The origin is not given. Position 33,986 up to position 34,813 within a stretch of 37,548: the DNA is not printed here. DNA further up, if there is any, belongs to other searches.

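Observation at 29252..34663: Riboswitch-gated guanidine uptake and hydrolysis module with unconventional accessory genes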

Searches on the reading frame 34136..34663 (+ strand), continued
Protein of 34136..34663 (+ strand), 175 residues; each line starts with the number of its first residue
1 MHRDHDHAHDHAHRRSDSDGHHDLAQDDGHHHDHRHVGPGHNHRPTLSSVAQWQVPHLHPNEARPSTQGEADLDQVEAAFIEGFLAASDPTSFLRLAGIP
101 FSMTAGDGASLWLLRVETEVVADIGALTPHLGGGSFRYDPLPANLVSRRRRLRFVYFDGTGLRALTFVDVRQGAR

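Call 93: search_protein_families(library=pfam, proteins=[P0218, P0253, P0245, P0145, P0139, P0138], max_evalue=0.001)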
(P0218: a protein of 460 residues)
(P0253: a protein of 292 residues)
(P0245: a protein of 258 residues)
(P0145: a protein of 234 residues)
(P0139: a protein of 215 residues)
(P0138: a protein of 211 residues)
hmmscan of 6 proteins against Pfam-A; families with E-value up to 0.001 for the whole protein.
P0218 (460 aa): 1 family
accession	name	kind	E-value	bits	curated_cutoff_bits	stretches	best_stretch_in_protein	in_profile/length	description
PF00491.26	Arginase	-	8.5e-61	206.3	22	1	2-237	6-243/280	Arginase family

P0253 (292 aa): 0 families

P0245 (258 aa): 1 family
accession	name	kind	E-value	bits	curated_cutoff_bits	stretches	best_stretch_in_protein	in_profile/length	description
PF00491.26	Arginase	-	1.4e-27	97.4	22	1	2-102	177-279/280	Arginase family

P0145 (234 aa): 1 family
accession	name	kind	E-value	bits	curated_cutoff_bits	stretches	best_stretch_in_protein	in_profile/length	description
PF01202.28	SKI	-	5.2e-14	53.1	22.1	1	127-216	68-158/159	Shikimate kinase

P0139 (215 aa): 0 families

P0138 (211 aa): 0 families
